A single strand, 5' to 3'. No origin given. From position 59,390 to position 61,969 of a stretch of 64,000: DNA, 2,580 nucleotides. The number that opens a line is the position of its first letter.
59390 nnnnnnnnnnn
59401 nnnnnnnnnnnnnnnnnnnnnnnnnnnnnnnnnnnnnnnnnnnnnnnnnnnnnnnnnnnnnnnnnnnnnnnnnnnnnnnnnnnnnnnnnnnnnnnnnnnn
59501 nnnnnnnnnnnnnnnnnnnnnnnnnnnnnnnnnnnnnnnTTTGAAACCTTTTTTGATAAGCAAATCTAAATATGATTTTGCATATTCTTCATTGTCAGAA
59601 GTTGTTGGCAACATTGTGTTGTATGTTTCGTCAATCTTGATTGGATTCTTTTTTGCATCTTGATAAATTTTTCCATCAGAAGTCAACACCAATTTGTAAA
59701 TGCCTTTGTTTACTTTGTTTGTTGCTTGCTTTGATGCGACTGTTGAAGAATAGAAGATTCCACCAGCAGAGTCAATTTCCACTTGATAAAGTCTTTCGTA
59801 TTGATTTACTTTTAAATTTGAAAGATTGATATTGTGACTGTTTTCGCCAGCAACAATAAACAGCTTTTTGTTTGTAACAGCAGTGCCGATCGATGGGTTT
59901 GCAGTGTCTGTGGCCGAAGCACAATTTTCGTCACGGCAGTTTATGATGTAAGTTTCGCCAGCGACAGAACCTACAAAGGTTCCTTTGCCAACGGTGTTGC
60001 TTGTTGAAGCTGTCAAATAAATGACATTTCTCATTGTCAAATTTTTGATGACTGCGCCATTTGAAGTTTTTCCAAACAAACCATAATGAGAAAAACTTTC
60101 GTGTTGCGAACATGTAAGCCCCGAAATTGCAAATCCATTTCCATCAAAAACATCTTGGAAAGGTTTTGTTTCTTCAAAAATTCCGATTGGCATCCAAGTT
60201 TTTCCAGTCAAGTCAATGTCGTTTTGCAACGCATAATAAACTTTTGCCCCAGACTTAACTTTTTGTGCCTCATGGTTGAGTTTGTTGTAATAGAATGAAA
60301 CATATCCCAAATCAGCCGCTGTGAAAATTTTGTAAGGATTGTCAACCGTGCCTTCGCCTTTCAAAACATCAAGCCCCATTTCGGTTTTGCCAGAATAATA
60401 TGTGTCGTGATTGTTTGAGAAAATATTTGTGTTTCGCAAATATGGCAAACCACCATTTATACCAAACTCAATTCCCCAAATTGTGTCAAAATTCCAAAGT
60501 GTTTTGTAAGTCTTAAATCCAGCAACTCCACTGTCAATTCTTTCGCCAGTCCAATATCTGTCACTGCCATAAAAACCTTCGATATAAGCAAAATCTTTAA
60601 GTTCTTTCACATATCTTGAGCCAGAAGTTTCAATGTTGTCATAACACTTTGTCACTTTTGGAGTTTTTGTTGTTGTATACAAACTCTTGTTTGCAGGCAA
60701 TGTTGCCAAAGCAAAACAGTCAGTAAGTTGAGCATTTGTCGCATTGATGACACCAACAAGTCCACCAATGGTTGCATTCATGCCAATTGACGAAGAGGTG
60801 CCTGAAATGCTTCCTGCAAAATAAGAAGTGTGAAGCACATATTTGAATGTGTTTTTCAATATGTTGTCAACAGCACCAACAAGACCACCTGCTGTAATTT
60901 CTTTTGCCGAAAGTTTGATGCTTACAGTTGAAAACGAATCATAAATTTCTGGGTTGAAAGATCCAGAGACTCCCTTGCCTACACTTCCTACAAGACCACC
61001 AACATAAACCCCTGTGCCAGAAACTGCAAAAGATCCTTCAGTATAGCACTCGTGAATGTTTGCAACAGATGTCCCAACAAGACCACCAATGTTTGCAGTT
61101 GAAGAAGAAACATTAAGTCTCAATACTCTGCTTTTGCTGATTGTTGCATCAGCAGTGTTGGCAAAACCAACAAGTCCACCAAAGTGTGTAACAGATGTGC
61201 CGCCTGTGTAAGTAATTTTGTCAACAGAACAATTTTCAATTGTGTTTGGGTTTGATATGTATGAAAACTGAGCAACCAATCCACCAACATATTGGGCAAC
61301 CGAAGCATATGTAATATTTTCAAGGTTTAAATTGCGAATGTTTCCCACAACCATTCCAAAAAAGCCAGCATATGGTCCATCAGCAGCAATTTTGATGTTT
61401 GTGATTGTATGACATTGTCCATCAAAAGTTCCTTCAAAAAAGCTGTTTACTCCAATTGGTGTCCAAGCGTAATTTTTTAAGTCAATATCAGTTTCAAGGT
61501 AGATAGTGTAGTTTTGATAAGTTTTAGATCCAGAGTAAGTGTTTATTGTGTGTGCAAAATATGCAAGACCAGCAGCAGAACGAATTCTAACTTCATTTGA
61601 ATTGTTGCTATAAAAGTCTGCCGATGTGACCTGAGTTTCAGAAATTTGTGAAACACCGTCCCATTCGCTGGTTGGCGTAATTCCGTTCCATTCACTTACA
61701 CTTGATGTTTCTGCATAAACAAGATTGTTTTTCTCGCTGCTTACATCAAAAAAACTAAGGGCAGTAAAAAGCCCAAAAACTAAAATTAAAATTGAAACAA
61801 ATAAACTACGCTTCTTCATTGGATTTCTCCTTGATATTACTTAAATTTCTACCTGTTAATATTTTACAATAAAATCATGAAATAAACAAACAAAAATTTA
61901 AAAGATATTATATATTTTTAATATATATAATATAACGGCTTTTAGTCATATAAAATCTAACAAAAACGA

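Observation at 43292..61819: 18.5-kb single ORF (6175 aa): an adhesin-like giant book-ended by the same GLUG-type head module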

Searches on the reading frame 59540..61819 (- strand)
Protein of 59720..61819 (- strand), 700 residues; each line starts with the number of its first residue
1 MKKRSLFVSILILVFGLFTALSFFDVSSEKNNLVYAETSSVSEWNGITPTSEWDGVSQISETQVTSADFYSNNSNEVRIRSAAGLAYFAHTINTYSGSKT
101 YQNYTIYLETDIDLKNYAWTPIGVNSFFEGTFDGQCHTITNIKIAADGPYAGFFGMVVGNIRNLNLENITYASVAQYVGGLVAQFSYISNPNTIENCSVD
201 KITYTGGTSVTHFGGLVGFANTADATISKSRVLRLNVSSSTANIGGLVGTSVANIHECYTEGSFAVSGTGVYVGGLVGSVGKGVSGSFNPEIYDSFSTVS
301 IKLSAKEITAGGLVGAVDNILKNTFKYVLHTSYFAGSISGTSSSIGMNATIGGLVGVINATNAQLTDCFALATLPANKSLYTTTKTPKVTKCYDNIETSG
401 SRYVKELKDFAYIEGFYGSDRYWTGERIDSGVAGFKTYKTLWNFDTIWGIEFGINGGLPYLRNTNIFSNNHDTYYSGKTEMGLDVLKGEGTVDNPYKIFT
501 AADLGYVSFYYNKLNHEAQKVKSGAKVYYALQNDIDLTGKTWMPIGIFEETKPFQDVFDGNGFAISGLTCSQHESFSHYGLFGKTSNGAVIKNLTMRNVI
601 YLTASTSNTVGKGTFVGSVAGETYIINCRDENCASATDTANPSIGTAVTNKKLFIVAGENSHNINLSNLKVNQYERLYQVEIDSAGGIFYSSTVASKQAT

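Call 16: find_homologous_proteins(query=window:59720-61819:-, max_evalue=0.00001)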
Query window:59720-61819:- (700 aa): 279 proteins with E <= 0.00001 among 8000 candidates; the best 120 are listed.
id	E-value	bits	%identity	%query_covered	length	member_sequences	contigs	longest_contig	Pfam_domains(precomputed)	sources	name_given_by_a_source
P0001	2.8e-49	187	29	74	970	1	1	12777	PF05342.20,PF07581.18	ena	-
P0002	7.4e-32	129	40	25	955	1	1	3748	PF05342.20,PF07581.18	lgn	-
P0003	1.0e-30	125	28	72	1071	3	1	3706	PF07581.18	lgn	-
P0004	1.3e-27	115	32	36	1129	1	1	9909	PF07581.18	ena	-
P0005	4.8e-26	110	29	70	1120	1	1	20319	PF07581.18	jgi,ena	-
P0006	1.0e-25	109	28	78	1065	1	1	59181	PF07581.18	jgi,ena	-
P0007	5.0e-25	106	27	73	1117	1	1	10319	PF05342.20,PF07581.18,PF00041.28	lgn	-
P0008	1.6e-24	105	32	79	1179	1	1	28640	PF07581.18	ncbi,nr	ncbi:MAG: hypothetical protein JW860_01260 [Sedimentisphaerales bacterium]|nr:hypothetical protein [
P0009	2.4e-24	104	31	27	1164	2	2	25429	PF05342.20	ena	-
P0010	3.0e-24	104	28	72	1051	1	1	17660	PF05342.20,PF07581.18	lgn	-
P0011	7.2e-24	103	36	20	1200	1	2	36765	PF05342.20,PF07581.18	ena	-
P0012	1.1e-23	102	26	80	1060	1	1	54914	PF05342.20,PF07581.18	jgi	jgi:hypothetical protein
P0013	2.3e-23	101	25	72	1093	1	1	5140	PF05342.20,PF07581.18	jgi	-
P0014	2.7e-23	101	31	40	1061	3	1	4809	PF05342.20,PF07581.18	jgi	jgi:hypothetical protein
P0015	2.2e-22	98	27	78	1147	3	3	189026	PF05342.20,PF07581.18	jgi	-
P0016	7.2e-22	96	26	73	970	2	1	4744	PF07581.18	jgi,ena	-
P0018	2.0e-21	94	29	72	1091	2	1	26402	PF07581.18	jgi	-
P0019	2.8e-21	94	31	46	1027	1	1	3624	PF13306.13,PF07581.18,PF13855.13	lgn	-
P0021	4.5e-20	90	29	62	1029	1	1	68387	PF07581.18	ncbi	-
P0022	7.4e-20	89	27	81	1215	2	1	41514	PF05342.20,PF04122.18,PF18998.7,PF07581.18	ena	-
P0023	9.7e-20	89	27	71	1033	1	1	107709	PF07581.18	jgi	jgi:hypothetical protein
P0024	9.8e-20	89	28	72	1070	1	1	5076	PF05342.20,PF07581.18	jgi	jgi:hypothetical protein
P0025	1.7e-19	88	25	46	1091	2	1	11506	PF07581.18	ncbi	ncbi:MAG: hypothetical protein ABFE01_29565 [Phycisphaerales bacterium]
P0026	1.9e-19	88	27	61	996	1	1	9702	PF05342.20,PF07581.18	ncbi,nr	ncbi:MAG: hypothetical protein JXB18_02830 [Sedimentisphaerales bacterium]|nr:hypothetical protein [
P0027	2.0e-19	88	29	80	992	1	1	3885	PF07581.18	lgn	-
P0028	2.5e-19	87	32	29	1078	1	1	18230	PF07581.18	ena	-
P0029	2.5e-18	84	31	27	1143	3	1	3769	PF07581.18,PF07940.19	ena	-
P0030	1.0e-17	82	27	72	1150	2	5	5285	PF05342.20,PF07581.18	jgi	jgi:hypothetical protein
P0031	1.0e-17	82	27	58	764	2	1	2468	PF07581.18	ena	-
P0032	4.5e-17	80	33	26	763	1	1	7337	PF05342.20,PF07581.18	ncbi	-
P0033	5.0e-17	80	35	22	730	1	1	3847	PF07581.18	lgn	-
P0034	8.0e-17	79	40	24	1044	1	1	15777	PF05342.20,PF07581.18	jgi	jgi:hypothetical protein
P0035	9.9e-17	79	25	49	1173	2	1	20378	PF07581.18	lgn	-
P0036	1.0e-16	79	43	16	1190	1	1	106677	PF05342.20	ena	-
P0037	1.3e-16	79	24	75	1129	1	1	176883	PF07581.18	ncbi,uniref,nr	ncbi:GLUG motif-containing protein [Parabacteroides sp. PF5-6]|uniref:GLUG motif-containing protein 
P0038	3.2e-16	77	30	39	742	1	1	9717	PF07581.18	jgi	-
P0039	4.3e-16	77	34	27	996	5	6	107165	PF05342.20,PF07581.18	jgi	-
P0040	4.6e-16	77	28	37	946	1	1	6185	PF07581.18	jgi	jgi:hypothetical protein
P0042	1.0e-15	76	44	16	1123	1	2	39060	PF05342.20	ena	-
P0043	3.4e-15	74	31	32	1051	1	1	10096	PF07581.18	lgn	-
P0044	5.4e-15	73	31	31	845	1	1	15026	PF07581.18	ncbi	-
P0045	7.0e-15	73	29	75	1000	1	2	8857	PF12733.14,PF07581.18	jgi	jgi:LPXTG-motif cell wall-anchored protein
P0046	7.3e-15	73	26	72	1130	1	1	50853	PF07581.18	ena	-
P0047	1.1e-14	72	29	33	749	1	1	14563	PF07581.18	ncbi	-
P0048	1.7e-14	72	28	57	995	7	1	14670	PF05342.20,PF07581.18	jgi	jgi:hypothetical protein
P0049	1.8e-14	71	44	16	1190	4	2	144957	PF05342.20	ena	-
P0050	2.1e-14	71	30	41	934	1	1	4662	PF18998.7,PF07581.18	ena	-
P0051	2.1e-14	71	41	16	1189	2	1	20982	PF05342.20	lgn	-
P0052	2.5e-14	71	28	74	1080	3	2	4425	PF07581.18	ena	-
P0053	2.7e-14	71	27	80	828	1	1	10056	PF07581.18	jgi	jgi:hypothetical protein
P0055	5.8e-14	70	34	39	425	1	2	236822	PF07581.18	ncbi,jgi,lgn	jgi:hypothetical protein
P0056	5.9e-14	70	30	41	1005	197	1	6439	PF18998.7,PF07581.18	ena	-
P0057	6.4e-14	70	30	43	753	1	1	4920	PF07581.18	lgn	-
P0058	8.1e-14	69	29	43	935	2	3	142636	PF05342.20,PF07581.18,PF00700.28,PF00669.26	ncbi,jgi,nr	ncbi:MAG: hypothetical protein E7Z92_03970 [Cyanobacteria bacterium SIG31]|nr:hypothetical protein [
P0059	1.4e-13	69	26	75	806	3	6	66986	PF07581.18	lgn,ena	-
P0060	1.8e-13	68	36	29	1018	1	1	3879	PF07581.18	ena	-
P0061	1.8e-13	68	26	44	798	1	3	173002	PF07581.18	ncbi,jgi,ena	-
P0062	1.8e-13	68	32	42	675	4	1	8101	PF07581.18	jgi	-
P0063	2.3e-13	68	28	39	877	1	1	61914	PF07581.18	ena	-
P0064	3.5e-13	67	27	70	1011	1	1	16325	PF00404.25,PF07581.18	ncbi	-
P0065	4.1e-13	67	30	75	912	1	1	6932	PF05342.20,PF18962.8,PF07581.18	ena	-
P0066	4.4e-13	67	26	79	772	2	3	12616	PF07581.18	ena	-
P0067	5.4e-13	67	29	51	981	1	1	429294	PF05342.20,PF13287.13,PF13290.14,PF07581.18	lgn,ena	-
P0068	8.4e-13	66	26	70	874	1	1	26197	PF07581.18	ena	-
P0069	8.9e-13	66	24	70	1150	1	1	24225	PF05342.20,PF07581.18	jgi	jgi:hypothetical protein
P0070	9.7e-13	66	31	41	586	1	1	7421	PF07581.18,PF00041.28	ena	-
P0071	1.0e-12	66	26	76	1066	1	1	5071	PF07581.18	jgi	jgi:hypothetical protein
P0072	1.0e-12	66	25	47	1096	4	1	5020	PF07581.18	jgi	-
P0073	1.1e-12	66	30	41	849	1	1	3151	PF07581.18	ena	-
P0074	1.5e-12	65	31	31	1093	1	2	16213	PF07581.18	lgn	-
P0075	1.7e-12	65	27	73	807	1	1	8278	PF07581.18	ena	-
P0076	1.8e-12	65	30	51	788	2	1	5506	PF07603.18,PF07581.18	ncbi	-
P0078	3.7e-12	64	26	72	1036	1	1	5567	PF07581.18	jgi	jgi:hypothetical protein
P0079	4.1e-12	64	30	38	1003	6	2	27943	PF07581.18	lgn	-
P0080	4.3e-12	64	34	21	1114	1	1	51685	PF07581.18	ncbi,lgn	-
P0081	4.4e-12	64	33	33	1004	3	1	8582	PF07581.18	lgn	-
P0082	6.1e-12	63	29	38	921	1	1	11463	PF13205.13,PF17957.8,PF07705.18,PF07581.18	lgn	-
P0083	7.4e-12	63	31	36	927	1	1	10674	PF07581.18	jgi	jgi:hypothetical protein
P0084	1.1e-11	62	33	36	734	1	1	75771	PF07581.18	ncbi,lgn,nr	ncbi:MAG: hypothetical protein JXA82_08330 [Sedimentisphaerales bacterium]|nr:hypothetical protein [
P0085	1.5e-11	62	33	27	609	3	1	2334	PF07581.18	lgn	-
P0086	2.2e-11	61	31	31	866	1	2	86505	PF00404.25,PF07581.18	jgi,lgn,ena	-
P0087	2.2e-11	61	28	59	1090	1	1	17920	PF07581.18,PF00395.26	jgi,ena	jgi:hypothetical protein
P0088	2.4e-11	61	30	39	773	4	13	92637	PF07581.18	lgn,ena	-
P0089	2.8e-11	61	27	77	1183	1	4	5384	PF07581.18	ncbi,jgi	ncbi:MAG: GLUG motif-containing protein [Planctomycetota bacterium]|jgi:hypothetical protein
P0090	3.1e-11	61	25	74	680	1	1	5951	PF07581.18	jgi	jgi:hypothetical protein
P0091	3.8e-11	60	26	32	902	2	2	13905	PF07581.18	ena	-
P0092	4.1e-11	60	30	36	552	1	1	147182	PF07581.18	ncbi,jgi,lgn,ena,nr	ncbi:MAG: hypothetical protein RBQ91_03555 [Acholeplasma sp.]|nr:hypothetical protein [Acholeplasma 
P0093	4.3e-11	60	29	46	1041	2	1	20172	PF07581.18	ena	-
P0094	6.2e-11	60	32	26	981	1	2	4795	PF07581.18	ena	-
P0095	6.2e-11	60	28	48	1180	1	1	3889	PF05342.20,PF07581.18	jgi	jgi:hypothetical protein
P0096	6.4e-11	60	28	44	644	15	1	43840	PF13149.13,PF07581.18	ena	-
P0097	7.8e-11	59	23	72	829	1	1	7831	PF07581.18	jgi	jgi:hypothetical protein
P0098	8.3e-11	59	26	71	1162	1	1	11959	PF07581.18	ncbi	ncbi:MAG: GLUG motif-containing protein [Phycisphaerales bacterium]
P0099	1.0e-10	59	28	72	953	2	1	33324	PF07581.18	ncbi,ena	ncbi:MAG: GLUG motif-containing protein [Sedimentisphaerales bacterium]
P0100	1.2e-10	59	27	52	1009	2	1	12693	PF09479.17,PF18998.7,PF07581.18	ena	-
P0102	1.6e-10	58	24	64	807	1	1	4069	PF07581.18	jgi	jgi:hypothetical protein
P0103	1.8e-10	58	29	32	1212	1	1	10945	PF00404.25,PF07581.18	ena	-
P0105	1.9e-10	58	24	79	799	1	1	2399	PF07581.18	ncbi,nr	ncbi:MAG: hypothetical protein K2M98_02840, partial [Muribaculum sp.]|nr:hypothetical protein [Murib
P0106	2.0e-10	58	29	43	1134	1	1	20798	PF07581.18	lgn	-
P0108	2.4e-10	58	25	84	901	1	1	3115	PF07581.18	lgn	-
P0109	2.6e-10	58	26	77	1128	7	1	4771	PF18998.7,PF07581.18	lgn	-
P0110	2.9e-10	58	29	59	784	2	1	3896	PF07581.18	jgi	jgi:hypothetical protein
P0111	3.9e-10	57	31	35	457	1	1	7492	PF07581.18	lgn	-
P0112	3.9e-10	57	34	42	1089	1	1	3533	PF07581.18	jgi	-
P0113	5.0e-10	57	23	67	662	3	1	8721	PF07581.18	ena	-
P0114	5.1e-10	57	24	73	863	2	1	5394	PF07581.18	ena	-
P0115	5.3e-10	57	32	36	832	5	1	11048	PF07581.18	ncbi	-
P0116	5.5e-10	57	30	29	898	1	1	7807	PF00085.27,PF07581.18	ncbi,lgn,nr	ncbi:MAG: hypothetical protein JXA96_05595 [Sedimentisphaerales bacterium]|nr:hypothetical protein [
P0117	5.8e-10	57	27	78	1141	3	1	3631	PF07581.18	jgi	jgi:hypothetical protein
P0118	5.9e-10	57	27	73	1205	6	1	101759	PF07581.18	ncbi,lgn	-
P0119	9.1e-10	56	33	37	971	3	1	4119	PF18962.8,PF07581.18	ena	-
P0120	1.0e-9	56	26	51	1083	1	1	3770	PF07581.18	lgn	-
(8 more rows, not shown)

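Call 26: search_solved_structures(query=window:59720-61819:-, max_evalue=1, show_alignments=2)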
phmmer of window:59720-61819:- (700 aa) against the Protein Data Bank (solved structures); distinct sequences matched with E-value up to 1: 1.
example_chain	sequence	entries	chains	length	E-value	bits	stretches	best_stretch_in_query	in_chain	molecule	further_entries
3n6z_A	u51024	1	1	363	3.5e-06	29.1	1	128-285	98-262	putative immunoglobulin A1 protease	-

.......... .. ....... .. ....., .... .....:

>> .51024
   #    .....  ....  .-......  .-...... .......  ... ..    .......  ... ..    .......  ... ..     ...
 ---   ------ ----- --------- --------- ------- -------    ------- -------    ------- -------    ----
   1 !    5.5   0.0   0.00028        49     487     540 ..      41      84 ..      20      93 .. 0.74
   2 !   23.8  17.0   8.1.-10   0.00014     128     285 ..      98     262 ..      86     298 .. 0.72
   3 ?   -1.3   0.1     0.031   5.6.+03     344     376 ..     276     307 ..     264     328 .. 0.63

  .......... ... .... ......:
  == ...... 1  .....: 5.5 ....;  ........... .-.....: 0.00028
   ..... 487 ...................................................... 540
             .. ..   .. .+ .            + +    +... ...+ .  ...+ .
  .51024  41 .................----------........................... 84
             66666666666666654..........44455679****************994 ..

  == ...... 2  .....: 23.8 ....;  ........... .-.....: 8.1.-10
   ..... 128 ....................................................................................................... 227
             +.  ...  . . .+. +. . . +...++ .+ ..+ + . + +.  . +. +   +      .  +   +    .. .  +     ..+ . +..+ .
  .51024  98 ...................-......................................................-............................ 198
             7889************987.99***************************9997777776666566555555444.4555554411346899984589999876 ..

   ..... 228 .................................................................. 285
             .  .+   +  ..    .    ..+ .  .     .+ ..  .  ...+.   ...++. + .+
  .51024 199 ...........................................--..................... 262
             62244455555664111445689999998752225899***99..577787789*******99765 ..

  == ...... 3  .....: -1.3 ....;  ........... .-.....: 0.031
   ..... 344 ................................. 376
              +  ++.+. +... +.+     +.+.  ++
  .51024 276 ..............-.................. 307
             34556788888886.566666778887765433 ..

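Call 90: predict_structure(alignment_id=A2)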
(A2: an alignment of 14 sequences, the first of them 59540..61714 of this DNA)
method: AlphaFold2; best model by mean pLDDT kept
length: 725 residues; sequences in the alignment: 14
mean_pLDDT: 76.3   pTM: 0.59
mean pLDDT of the five models: 76.3, 74.2, 74.0, 72.0, 70.7
residues with pLDDT >= 90: 130; 70-90: 383; 50-70: 164; < 50: 48
segments of 3 or more residues with pLDDT < 50: 1-4, 431-449, 481-488, 569-572, 659-664
pLDDT, mean of each block of 10 residues (from residue 1): 54 80 74 80 86 87 77 82 89 88 84 88 90 82 92 76 84 81 89 82 81 89 89 87 79 84 88 90 71 93 76 83 87 83 78 84 64 74 79 55 71 69 76 36 43 72 72 70 47 79 69 73 86 61 83 89 65 68 89 76 71 81 74 82 81 60 52 80 76 76 61 59 58
secondary structure, 60 per line:
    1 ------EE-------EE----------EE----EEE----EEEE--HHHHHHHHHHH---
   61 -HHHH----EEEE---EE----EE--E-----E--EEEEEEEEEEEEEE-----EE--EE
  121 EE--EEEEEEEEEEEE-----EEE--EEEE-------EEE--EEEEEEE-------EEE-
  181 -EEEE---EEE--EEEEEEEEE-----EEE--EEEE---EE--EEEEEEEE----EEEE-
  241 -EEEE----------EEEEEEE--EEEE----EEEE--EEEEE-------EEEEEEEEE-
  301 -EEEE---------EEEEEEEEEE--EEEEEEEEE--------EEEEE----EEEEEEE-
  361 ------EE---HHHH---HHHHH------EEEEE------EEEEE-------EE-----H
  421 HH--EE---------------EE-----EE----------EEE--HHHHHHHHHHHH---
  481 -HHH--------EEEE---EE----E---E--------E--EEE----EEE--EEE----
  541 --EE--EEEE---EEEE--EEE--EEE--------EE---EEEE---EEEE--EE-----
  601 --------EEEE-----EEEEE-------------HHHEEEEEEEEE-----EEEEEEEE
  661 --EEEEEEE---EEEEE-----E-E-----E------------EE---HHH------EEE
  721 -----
elements in order (helices of 4 or more, strands of 3 or more residues): E34-36 E41-44 H47-57 H62-65 E70-73 E96-109 E119-122 E125-136 E142-144 E147-150 E158-160 E163-169 E177-179 E182-185 E189-191 E194-202 E208-210 E213-216 E224-231 E236-239 E242-245 E256-262 E265-268 E273-276 E279-283 E291-299 E302-305 E315-324 E327-335 E344-348 E353-359 H372-375 H379-383 E390-394 E401-405 E461-463 H466-477 E493-496 E522-524 E529-531 E534-536 E547-550 E554-557 E560-562 E565-567 E581-584 E588-591 E609-612 E618-622 E639-647 E653-660 E663-669 E673-677 E718-720

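Call 94: fold_search(model_id=the predicted structure, library=pdb)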
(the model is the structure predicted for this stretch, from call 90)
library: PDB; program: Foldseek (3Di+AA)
matches with E <= 10: 221; with E <= 0.001: 2
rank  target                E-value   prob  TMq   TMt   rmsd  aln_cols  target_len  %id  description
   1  3n6z                  7.8e-06  1.00  0.29  0.58   7.2       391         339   18  Crystal structure of a putative immunoglobulin A1 protease (BACOVA_03286) from Bacteroides ovatus at 1.30 A resolution (released 2010-07-21)
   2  8bwk_A                5.8e-05  0.75  0.14  0.14  18.1       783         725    9  Metagenomic derived PL6 alginate lyase (released 2023-12-20)
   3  7uvk                  2.0e-03  1.00  0.28  0.16   6.9       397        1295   14  G. haemolysans IgA1 protease (released 2022-11-23)
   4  8bwk_B                2.5e-03  0.38  0.15  0.15  17.1       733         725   11  Metagenomic derived PL6 alginate lyase (released 2023-12-20)
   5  6xja_P                8.1e-03  1.00  0.27  0.16   7.5       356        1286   15  Streptococcus Pneumoniae IgA1 Protease with IgA1 substrate (released 2021-01-20)
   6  7jgj_A                8.5e-03  1.00  0.24  0.14   8.9       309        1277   16  IgA1 Protease in complex with neutralizing mAb (released 2020-12-09)
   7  7o7t                  1.1e-02  0.21  0.13  0.13  20.1       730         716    9  Structure of the PL6 family alginate lyase Patl3640 from Pseudoalteromonas atlantica T6c in complex with 4-deoxy-L-eryth (released 2021-07-28)
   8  6xjb                  1.6e-02  1.00  0.24  0.15   7.7       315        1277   16  IgA1 Protease (released 2020-12-09)
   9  7uvl_P                1.7e-02  1.00  0.25  0.15   7.6       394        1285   15  IgA1 Protease with IgA1 substrate (released 2022-11-23)
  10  6qi5_Q                3.7e-02  0.30  0.15  0.23  14.1       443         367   10  Near Atomic Structure of an Atadenovirus Shows a possible gene duplication event and Intergenera Variations in Cementi (released 2020-08-05)
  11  5lw3                  4.1e-02  0.35  0.15  0.23  12.4       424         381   12  Azotobacter vinelandii Mannuronan C-5 epimerase AlgE6 A-module (released 2017-10-25)
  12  2pyg_A                4.7e-02  0.51  0.17  0.27  12.3       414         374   12  Azotobacter vinelandii Mannuronan C-5 epimerase AlgE4 A-module (released 2008-05-27)
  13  2pyh_A                4.9e-02  0.47  0.19  0.28  11.5       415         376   11  Azotobacter vinelandii Mannuronan C-5 epimerase AlgE4 A-module complexed with mannuronan trisaccharide (released 2008-05-27)
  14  5nxk_A                5.6e-02  0.38  0.16  0.27  12.0       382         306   17  L. reuteri 53608 SRRP (released 2018-03-21)
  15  6k0v_A                5.9e-02  0.23  0.14  0.16  13.4       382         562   10  Catalytic domain of GH87 alpha-1,3-glucanase D1069A in complex with tetrasaccharides (released 2019-12-25)
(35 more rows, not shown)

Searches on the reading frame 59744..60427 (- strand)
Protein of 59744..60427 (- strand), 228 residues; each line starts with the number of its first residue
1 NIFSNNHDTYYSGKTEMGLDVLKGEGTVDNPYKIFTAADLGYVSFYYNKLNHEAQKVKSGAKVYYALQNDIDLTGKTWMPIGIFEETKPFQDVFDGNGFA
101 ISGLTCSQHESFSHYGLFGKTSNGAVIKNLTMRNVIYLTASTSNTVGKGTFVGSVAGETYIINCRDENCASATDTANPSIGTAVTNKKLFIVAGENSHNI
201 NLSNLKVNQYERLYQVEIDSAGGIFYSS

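Call 25: search_protein_families(library=pfam, proteins=[window:59744-60427:-], max_evalue=10)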
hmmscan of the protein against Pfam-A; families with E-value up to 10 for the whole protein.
seq(228 aa): 2 families
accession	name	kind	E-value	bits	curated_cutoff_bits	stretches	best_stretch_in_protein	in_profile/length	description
PF24807.1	WD40_CDC20-Fz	-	0.051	13.3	200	1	137-211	53-126/292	CDC20/Fizzy WD40 domain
PF01308.23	Chlam_OMP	-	0.054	12.6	20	1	92-165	138-209/397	Chlamydia major outer membrane protein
